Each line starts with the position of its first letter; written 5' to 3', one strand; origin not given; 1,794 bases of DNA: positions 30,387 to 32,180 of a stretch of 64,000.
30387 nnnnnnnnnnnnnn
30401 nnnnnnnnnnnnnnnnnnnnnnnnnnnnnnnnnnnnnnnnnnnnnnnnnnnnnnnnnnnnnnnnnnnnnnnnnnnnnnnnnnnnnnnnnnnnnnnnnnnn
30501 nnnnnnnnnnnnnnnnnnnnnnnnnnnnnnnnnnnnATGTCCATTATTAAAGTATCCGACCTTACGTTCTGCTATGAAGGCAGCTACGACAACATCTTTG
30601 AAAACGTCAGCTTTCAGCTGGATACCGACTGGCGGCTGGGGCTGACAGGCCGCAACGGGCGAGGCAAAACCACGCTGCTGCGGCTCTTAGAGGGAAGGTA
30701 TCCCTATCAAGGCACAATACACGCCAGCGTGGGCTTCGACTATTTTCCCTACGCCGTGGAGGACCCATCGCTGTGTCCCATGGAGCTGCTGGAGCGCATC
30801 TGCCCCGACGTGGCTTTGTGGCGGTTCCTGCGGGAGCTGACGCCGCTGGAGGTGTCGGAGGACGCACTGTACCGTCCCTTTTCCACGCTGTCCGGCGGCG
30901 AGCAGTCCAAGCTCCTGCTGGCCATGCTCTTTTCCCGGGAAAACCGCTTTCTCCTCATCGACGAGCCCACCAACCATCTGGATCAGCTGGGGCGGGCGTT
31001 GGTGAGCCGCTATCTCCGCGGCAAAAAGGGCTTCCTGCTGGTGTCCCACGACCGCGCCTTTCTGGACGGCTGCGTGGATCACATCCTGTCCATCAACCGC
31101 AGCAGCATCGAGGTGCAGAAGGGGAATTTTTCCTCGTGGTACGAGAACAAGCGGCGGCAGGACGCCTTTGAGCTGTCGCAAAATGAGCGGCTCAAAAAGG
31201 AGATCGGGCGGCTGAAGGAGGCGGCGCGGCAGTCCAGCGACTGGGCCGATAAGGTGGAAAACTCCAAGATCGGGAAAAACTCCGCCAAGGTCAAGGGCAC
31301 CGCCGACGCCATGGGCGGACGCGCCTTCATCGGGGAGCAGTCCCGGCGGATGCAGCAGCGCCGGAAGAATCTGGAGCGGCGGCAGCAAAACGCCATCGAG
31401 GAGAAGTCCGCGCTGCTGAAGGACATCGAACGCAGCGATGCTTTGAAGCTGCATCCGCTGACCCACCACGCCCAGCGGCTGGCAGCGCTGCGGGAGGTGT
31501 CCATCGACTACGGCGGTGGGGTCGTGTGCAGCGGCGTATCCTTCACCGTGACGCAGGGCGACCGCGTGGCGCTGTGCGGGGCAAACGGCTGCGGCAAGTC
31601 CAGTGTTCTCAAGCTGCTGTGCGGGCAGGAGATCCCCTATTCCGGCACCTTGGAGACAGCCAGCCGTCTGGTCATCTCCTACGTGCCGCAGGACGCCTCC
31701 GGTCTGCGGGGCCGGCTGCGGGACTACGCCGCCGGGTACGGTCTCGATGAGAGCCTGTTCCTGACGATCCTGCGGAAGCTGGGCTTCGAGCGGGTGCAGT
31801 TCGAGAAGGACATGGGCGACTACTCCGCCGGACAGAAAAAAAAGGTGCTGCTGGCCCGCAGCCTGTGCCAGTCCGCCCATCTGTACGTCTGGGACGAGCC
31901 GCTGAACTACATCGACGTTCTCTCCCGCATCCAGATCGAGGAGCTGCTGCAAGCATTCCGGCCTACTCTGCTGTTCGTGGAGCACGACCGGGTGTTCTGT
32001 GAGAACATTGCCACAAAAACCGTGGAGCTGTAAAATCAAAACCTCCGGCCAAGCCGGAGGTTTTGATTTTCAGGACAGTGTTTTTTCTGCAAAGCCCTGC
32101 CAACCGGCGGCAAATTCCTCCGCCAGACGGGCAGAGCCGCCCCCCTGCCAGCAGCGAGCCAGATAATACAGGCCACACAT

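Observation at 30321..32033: ABC-F ATPase preceded by a 6-codon leader ORF and an intrinsic terminator: candidate antibiotic-inducible ARE ribosomal-protection gene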

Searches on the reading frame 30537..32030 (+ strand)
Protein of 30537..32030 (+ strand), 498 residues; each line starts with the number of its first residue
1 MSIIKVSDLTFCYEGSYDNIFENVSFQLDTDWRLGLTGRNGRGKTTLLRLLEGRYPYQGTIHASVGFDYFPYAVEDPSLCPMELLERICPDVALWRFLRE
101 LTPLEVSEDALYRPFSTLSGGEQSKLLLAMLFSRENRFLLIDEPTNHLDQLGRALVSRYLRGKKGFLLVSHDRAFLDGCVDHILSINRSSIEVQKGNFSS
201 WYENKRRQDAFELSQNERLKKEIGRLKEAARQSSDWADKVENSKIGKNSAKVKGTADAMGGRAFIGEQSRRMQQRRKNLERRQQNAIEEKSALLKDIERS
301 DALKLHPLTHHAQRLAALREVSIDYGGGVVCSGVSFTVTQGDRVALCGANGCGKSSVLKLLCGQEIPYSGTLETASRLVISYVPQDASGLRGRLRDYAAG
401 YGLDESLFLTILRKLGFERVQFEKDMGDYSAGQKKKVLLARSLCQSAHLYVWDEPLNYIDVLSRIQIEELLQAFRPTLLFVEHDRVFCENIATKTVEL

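Call 3: search_protein_families(library=ncbifam, proteins=[window:30537-32030:+], max_evalue=1e-10)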
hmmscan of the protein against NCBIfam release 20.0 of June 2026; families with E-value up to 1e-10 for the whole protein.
window:30537-32030:+ (498 aa): 152 families (the best 25 are shown)
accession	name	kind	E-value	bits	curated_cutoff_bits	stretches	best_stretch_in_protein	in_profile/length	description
NF000167.2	ABCF_Lsa_all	exception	2.1e-212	706.5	750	1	1-498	1-492/492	Lsa family ABC-F type ribosomal protection protein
NF000355.4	ribo_prot_ABC_F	equivalog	6.5e-138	460.7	380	1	10-498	7-499/499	ribosomal protection-like ABC-F family protein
NF000168.2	ABCF_Msr_all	exception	1.4e-62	211.9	680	1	33-495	33-475/487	Msr family ABC-F type ribosomal protection protein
NF000170.2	ABCF_Vga_all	exception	2e-57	194.9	725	1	24-497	22-452/521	Vga family ABC-F type ribosomal protection protein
NF000169.2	ABCF_Sal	exception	2.9e-56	191.3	725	1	104-494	117-497/542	Sal family ABC-F type ribosomal protection protein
TIGR03719.1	ABC_ABC_ChvD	subfamily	1.7e-51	175.5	806.75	2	304-495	311-510/552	energy-dependent translational throttle protein EttA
NF050005.1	ABC_ATPase_Uup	equivalog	3.4e-51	174.2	900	2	313-495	317-507/636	ATP-binding cassette ATPase Uup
NF008775.0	PRK11819.1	equivalog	5.4e-51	173.8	599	2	303-495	312-512/556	energy-dependent translational throttle protein EttA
NF043038.1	ABCF_CplR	exception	1.1e-48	166.3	780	1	26-497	22-468/544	ABC-F type ribosomal protection protein CplR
NF008358.0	PRK11147.1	equivalog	1.3e-47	162.4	936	3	113-230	436-551/635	ABC transporter ATP-binding protein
NF011646.0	PRK15064.1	equivalog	2.2e-47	161.7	762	2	268-498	278-508/530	ABC-F family ATPase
NF000514.1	ABCF_OptrA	exception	4.9e-47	160.6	1450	3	16-206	356-551/655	ABC-F type ribosomal protection protein OptrA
NF000171.1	ABCF_producer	exception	1.3e-46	159.2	800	1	113-284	159-326/541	TlrC/CarA/OleB/SrmB family ABC-F type ribosomal protection protein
NF007921.0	PRK10636.1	equivalog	2.8e-45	154.7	917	2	101-219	133-248/638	ABC transporter ATP-binding protein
NF045691.1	ABCF_VgaF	exception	1.9e-42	145.4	975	1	115-494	75-448/459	ABC-F type ribosomal protection protein Vga(F)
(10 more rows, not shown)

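Call 4: search_protein_families(library=pfam, proteins=[window:30537-32030:+])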
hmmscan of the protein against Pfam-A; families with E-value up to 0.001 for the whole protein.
window:30537-32030:+ (498 aa): 8 families
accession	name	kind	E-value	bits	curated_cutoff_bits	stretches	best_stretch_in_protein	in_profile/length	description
PF00005.33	ABC_tran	-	3.3e-42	144.8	25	2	332-457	2-137/137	ABC transporter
PF13304.12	AAA_21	-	1.4e-11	45.5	27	1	105-149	225-272/304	AAA domain, putative AbiEii toxin, Type IV TA system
PF02463.25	SMC_N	-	1.3e-07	31.7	40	0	117-186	136-211/220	RecF/RecN/SMC N terminal domain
PF13401.12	AAA_22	-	7.3e-06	26.8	27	0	36-93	10-59/130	AAA domain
PF13476.12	AAA_23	-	2.6e-05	25.4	27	0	345-362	23-40/201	AAA domain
PF13555.12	AAA_29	-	5.2e-05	23.4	27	0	335-362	16-47/61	P-loop containing region of AAA domain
PF13191.12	AAA_16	-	0.00032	21.7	32.6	0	36-157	29-153/167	AAA ATPase domain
PF00350.29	Dynamin_N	-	0.00032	21.2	27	0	344-387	1-45/168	Dynamin family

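Call 11: find_homologous_proteins(query=window:30537-32030:+, max_evalue=1e-30)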
Query window:30537-32030:+ (498 aa): 8000 proteins with E <= 1e-30 among 8000 candidates; the best 120 are listed.
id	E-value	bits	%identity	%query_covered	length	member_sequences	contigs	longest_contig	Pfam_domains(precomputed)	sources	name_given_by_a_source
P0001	0.0e+0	1101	98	100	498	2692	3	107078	PF00005.34,PF13401.13,PF02463.26,PF13304.13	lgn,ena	-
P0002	0.0e+0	1086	96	100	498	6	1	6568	PF00005.34,PF02463.26,PF13304.13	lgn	-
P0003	0.0e+0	1085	96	100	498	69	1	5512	PF00005.34,PF13476.13,PF02463.26,PF13304.13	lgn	-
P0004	0.0e+0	1073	95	100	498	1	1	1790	PF00005.34,PF13401.13,PF02463.26,PF13304.13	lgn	-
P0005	0.0e+0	1072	95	100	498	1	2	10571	PF00005.34,PF02463.26,PF13304.13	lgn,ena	-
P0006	0.0e+0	1066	94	100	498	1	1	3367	PF00005.34,PF02463.26,PF13304.13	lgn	-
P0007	0.0e+0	1048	94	100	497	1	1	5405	PF00005.34,PF13401.13,PF02463.26,PF13304.13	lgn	-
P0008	0.0e+0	1028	90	100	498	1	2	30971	PF00005.34,PF02463.26,PF13304.13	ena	-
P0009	0.0e+0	1025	91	100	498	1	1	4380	PF00005.34,PF13401.13,PF02463.26,PF13304.13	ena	-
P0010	0.0e+0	1016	89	100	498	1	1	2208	PF00005.34,PF13401.13,PF02463.26,PF13304.13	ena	-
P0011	0.0e+0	1014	88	100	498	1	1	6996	PF00005.34,PF13555.13,PF13401.13,PF02463.26,PF13304.13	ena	-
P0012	1.8e-298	1008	92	100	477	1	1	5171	PF00005.34,PF13401.13,PF02463.26,PF13304.13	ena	-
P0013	4.6e-298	1007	89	100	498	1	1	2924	PF00005.34,PF13401.13,PF02463.26,PF13304.13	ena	-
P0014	1.4e-296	1002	88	100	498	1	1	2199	PF00005.34,PF13555.13,PF13401.13,PF02463.26,PF13304.13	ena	-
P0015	3.5e-295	997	87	100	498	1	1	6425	PF00005.34,PF13555.13,PF13401.13,PF02463.26,PF13304.13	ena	-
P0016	3.1e-294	994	87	100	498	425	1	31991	PF00005.34,PF02463.26,PF13304.13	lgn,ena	-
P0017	3.0e-293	991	86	100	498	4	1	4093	PF00005.34,PF13555.13,PF13401.13,PF02463.26,PF13304.13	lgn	-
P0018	5.4e-292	987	86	100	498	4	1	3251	PF00005.34,PF13476.13,PF13555.13,PF13401.13,PF02463.26,PF13304.13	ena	-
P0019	7.4e-292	986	86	100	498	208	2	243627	PF00005.34,PF13555.13,PF13401.13,PF02463.26,PF13304.13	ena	-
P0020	3.4e-290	981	86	100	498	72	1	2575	PF00005.34,PF13476.13,PF13555.13,PF13401.13,PF02463.26,PF13304.13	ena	-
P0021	2.7e-288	975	85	100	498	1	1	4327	PF00005.34,PF13476.13,PF13555.13,PF02463.26,PF13304.13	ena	-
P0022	5.1e-288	974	85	100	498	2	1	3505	PF00005.34,PF13476.13,PF13555.13,PF02463.26,PF13304.13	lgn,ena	-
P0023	1.1e-281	953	85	100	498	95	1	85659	PF00005.34,PF13175.13,PF13476.13,PF13555.13,PF02463.26,PF13304.13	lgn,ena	-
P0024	7.6e-273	924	81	100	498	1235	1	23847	PF00005.34,PF13476.13,PF13555.13,PF13401.13,PF02463.26,PF13304.13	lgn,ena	-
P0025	8.7e-264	894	80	100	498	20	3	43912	PF00005.34,PF13476.13,PF02463.26,PF13304.13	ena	-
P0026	3.6e-263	892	79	100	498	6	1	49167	PF00005.34,PF13476.13,PF13555.13,PF02463.26,PF13304.13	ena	-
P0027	3.8e-257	872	79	100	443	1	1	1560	PF00005.34,PF13304.13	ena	-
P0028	3.7e-255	865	99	79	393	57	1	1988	PF00005.34,PF02463.26,PF13304.13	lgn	-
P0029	8.5e-254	861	77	100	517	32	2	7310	PF00005.34,PF13555.13,PF13401.13,PF02463.26,PF13304.13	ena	-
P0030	1.3e-248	844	74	100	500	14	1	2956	PF00005.34,PF13555.13,PF02463.26,PF13304.13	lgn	-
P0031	2.2e-248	843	74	100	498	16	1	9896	PF00005.34,PF02463.26,PF13304.13,PF13191.13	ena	-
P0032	1.5e-246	837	75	100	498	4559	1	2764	PF00005.34,PF13401.13,PF02463.26,PF13304.13,PF13191.13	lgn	-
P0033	1.7e-246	837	74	100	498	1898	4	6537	PF00005.34,PF02463.26,PF13304.13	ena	-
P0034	4.0e-245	832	74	100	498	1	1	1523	PF00005.34,PF13555.13,PF02463.26,PF13304.13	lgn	-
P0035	5.7e-244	828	75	100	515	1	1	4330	PF00005.34,PF13175.13,PF13476.13,PF13555.13,PF02463.26,PF13304.13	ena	-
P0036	9.9e-244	828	75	100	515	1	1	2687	PF00005.34,PF13175.13,PF13476.13,PF13555.13,PF02463.26,PF13304.13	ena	-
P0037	6.7e-243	825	74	100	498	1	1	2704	PF00005.34,PF13476.13,PF13555.13,PF02463.26,PF13304.13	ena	-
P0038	1.3e-242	824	73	100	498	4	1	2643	PF00005.34,PF13476.13,PF13555.13,PF13401.13,PF02463.26,PF13304.13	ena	-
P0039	3.7e-242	822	73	100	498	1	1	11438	PF00005.34,PF13555.13,PF13401.13,PF02463.26,PF13304.13,PF13191.13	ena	-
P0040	5.2e-242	822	73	100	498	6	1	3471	PF00005.34,PF13555.13,PF02463.26,PF13304.13,PF13191.13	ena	-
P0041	1.6e-236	804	72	100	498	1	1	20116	PF00005.34,PF02463.26,PF13304.13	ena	-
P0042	3.9e-232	789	-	-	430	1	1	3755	PF00005.34,PF13476.13,PF13555.13,PF13401.13,PF02463.26,PF13304.13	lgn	-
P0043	2.9e-230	783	75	93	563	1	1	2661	PF00005.34,PF13476.13,PF13401.13,PF02463.26,PF13304.13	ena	-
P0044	8.6e-229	778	-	-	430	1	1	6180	PF00005.34,PF13476.13,PF13555.13,PF13401.13,PF02463.26,PF13304.13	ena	-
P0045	9.9e-229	778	-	-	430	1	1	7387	PF00005.34,PF13476.13,PF13555.13,PF13401.13,PF02463.26,PF13304.13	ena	-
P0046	1.4e-228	778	-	-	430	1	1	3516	PF00005.34,PF13476.13,PF13555.13,PF13401.13,PF02463.26,PF13304.13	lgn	-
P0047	1.4e-228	778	-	-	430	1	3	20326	PF00005.34,PF13476.13,PF13555.13,PF13401.13,PF02463.26,PF13304.13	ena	-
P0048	1.7e-228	777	-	-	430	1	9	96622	PF00005.34,PF13476.13,PF13555.13,PF13401.13,PF02463.26,PF13304.13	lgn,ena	-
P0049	1.8e-228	777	-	-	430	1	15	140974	PF00005.34,PF13476.13,PF13555.13,PF13401.13,PF02463.26,PF13304.13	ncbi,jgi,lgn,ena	-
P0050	2.4e-228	777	-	-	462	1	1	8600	PF00005.34,PF13476.13,PF13555.13,PF13401.13,PF02463.26,PF13304.13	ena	-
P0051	4.8e-228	776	-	-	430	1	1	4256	PF00005.34,PF13476.13,PF13555.13,PF13401.13,PF02463.26,PF13304.13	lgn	-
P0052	5.9e-228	776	-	-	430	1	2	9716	PF00005.34,PF13476.13,PF13555.13,PF13401.13,PF02463.26,PF13304.13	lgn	-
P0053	8.0e-228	775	-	-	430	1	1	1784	PF00005.34,PF13476.13,PF13555.13,PF13401.13,PF02463.26,PF13304.13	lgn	-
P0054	8.2e-228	775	-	-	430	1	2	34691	PF00005.34,PF13476.13,PF13555.13,PF13401.13,PF02463.26,PF13304.13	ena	-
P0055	8.6e-228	775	-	-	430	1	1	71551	PF00005.34,PF13476.13,PF13555.13,PF13401.13,PF02463.26,PF13304.13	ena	-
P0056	1.5e-227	774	-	-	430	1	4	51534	PF00005.34,PF13175.13,PF13476.13,PF13555.13,PF02463.26,PF13304.13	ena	-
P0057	1.6e-227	774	-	-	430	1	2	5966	PF00005.34,PF13476.13,PF13555.13,PF13401.13,PF02463.26,PF13304.13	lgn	-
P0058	1.7e-227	774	-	-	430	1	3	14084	PF00005.34,PF13476.13,PF13555.13,PF13401.13,PF02463.26,PF13304.13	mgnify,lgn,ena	mgnify:CR=1 FL=1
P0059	3.9e-227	773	-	-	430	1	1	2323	PF00005.34,PF13476.13,PF13555.13,PF13401.13,PF02463.26,PF13304.13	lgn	-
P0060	3.9e-227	773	-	-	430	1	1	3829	PF00005.34,PF13476.13,PF13555.13,PF13401.13,PF02463.26,PF13304.13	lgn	-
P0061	8.9e-227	772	-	-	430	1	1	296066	PF00005.34,PF13476.13,PF13555.13,PF13401.13,PF02463.26,PF13304.13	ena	-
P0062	1.3e-226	771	-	-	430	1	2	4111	PF00005.34,PF13476.13,PF13555.13,PF13401.13,PF02463.26,PF13304.13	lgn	-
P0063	3.0e-226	770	70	100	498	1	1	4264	PF00005.34,PF02463.26,PF13304.13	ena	-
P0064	1.1e-225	768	-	-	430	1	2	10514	PF00005.34,PF13476.13,PF13555.13,PF13401.13,PF02463.26,PF13304.13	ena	-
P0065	1.2e-224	765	68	100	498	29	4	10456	PF00005.34,PF13476.13,PF13555.13,PF13401.13,PF02463.26,PF13304.13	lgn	-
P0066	2.1e-223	761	69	100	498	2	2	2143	PF00005.34,PF13401.13,PF02463.26,PF13304.13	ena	-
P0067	1.5e-222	758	-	-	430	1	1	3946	PF00005.34,PF13476.13,PF13555.13,PF13401.13,PF02463.26,PF13304.13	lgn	-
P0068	4.1e-222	756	67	100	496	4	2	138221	PF00005.34,PF13555.13,PF02463.26,PF13304.13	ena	-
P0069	7.6e-222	755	67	100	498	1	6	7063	PF00005.34,PF13401.13,PF02463.26,PF13304.13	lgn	-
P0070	1.4e-221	755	68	100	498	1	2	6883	PF00005.34,PF02463.26,PF13304.13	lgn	-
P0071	3.9e-221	753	68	100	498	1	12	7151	PF00005.34,PF13401.13,PF02463.26,PF13304.13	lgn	-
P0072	5.3e-219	746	66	100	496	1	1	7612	PF00005.34,PF13555.13,PF13401.13,PF02463.26,PF13304.13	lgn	-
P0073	2.1e-218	744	65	100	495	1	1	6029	PF00005.34,PF13555.13,PF13401.13,PF02463.26,PF13304.13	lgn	-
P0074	6.0e-218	743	67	100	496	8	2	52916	PF00005.34,PF13555.13,PF02463.26,PF13304.13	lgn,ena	-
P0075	6.6e-218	742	65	100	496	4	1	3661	PF00005.34,PF02463.26,PF13304.13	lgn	-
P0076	1.3e-217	742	65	100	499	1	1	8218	PF00005.34,PF02463.26,PF13304.13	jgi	-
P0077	2.6e-217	741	66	100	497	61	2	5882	PF00005.34,PF13476.13,PF02463.26,PF13304.13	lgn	-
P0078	5.4e-217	739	66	100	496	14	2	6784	PF00005.34,PF13555.13,PF02463.26,PF13304.13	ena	-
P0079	8.2e-217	739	68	100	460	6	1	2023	PF00005.34,PF13401.13,PF13304.13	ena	-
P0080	8.9e-217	739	66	100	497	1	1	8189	PF00005.34,PF13555.13,PF02463.26,PF13304.13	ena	-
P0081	9.8e-217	739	65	100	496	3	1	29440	PF00005.34,PF13555.13,PF02463.26,PF13304.13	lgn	-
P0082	1.6e-216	738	65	100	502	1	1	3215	PF00005.34,PF02463.26,PF13304.13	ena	-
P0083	1.7e-216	738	67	100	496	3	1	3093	PF00005.34,PF13555.13,PF02463.26,PF13304.13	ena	-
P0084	2.2e-216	737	65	100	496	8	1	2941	PF00005.34,PF13476.13,PF13555.13,PF02463.26,PF13304.13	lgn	-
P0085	2.5e-216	737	66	100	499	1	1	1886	PF00005.34,PF02463.26,PF13304.13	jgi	jgi:lincosamide and streptogramin A transport system ATP-binding/permease protein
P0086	2.9e-216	737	67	100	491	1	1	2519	PF00005.34,PF13476.13,PF13555.13,PF02463.26,PF13304.13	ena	-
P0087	3.8e-216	737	66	100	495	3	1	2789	PF00005.34,PF13476.13,PF13555.13,PF13401.13,PF02463.26,PF13304.13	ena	-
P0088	3.9e-216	737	66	100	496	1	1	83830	PF00005.34,PF13555.13,PF02463.26,PF13304.13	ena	-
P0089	9.3e-216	735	64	100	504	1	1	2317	PF00005.34,PF00350.30,PF02463.26,PF13304.13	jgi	-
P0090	1.0e-215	735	66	100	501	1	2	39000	PF00005.34,PF02463.26,PF13304.13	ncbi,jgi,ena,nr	ncbi:MAG: ABC-F type ribosomal protection protein [Peptococcaceae bacterium]|nr:ABC-F type ribosomal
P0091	1.0e-215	735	86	79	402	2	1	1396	PF00005.34,PF13304.13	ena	-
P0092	2.0e-215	734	65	100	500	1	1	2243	PF00005.34,PF00350.30,PF13555.13,PF03193.23,PF02463.26,PF13304.13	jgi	-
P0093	3.2e-215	734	66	100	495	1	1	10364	PF00005.34,PF13555.13,PF02463.26,PF13304.13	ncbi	-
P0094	5.0e-215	733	65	100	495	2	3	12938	PF00005.34,PF13476.13,PF02463.26,PF13304.13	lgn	-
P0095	7.0e-215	733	65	100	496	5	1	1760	PF00005.34,PF00350.30,PF13555.13,PF02463.26,PF13304.13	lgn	-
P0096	3.3e-214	730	67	100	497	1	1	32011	PF00005.34,PF13476.13,PF13304.13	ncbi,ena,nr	ncbi:MAG: ABC-F type ribosomal protection protein [Oscillospiraceae bacterium]|nr:ABC-F type ribosom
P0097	4.0e-214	730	-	-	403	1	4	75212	PF00005.34,PF13476.13,PF13555.13,PF13401.13,PF02463.26,PF13304.13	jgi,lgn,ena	-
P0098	8.1e-214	729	65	100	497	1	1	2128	PF00005.34,PF13401.13,PF02463.26,PF13304.13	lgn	-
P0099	1.2e-213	728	67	100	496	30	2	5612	PF00005.34,PF13476.13,PF13555.13,PF13401.13,PF02463.26,PF13304.13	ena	-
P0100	1.5e-213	728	66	100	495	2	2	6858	PF00005.34,PF13555.13,PF02463.26,PF13304.13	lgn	-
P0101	2.9e-213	727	64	100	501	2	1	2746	PF00005.34,PF02463.26,PF13304.13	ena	-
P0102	3.8e-213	727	63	100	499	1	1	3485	PF00005.34,PF13555.13,PF02463.26,PF13304.13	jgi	-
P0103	4.6e-213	727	65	100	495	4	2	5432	PF00005.34,PF13175.13,PF13476.13,PF13555.13,PF13401.13,PF02463.26,PF13304.13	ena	-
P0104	5.2e-213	726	65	100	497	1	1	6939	PF00005.34,PF13401.13,PF02463.26,PF13304.13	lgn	-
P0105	5.4e-213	726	63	100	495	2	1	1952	PF00005.34,PF13476.13,PF13555.13,PF02463.26,PF13304.13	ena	-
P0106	7.4e-213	726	66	100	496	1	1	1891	PF00005.34,PF13476.13,PF02463.26,PF13304.13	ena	-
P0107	1.3e-212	725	64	100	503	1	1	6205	PF00005.34,PF02463.26,PF13304.13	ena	-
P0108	1.7e-212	725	64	100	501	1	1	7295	PF00005.34,PF03193.23,PF02463.26,PF13304.13,PF12848.14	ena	-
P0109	1.8e-212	725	65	100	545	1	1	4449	PF00005.34,PF00350.30,PF02463.26,PF13304.13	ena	-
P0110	3.9e-212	723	65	100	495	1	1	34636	PF00005.34,PF02463.26,PF13304.13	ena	-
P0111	5.7e-212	723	64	100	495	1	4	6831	PF00005.34,PF13555.13,PF13401.13,PF02463.26,PF13304.13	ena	-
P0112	9.6e-212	722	63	100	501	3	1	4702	PF00005.34,PF02463.26,PF13304.13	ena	-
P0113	1.4e-211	722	64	100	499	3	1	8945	PF00005.34,PF02463.26,PF13304.13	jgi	-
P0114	1.4e-211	722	65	100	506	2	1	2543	PF00005.34,PF02463.26,PF13304.13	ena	-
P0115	1.8e-211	721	65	100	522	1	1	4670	PF00005.34,PF13555.13,PF02463.26,PF13304.13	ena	-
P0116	2.6e-211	721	64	100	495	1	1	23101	PF00005.34,PF02463.26,PF13304.13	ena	-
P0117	3.2e-211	720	64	100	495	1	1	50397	PF00005.34,PF13476.13,PF13401.13,PF02463.26,PF13304.13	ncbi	-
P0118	3.7e-211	720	64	100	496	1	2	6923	PF00005.34,PF13555.13,PF02463.26,PF13304.13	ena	-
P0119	3.8e-211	720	63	100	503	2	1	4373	PF00005.34,PF02463.26,PF13304.13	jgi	jgi:lincosamide and streptogramin A transport system ATP-binding/permease protein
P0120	4.9e-211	720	63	100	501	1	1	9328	PF00005.34,PF02463.26,PF13304.13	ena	-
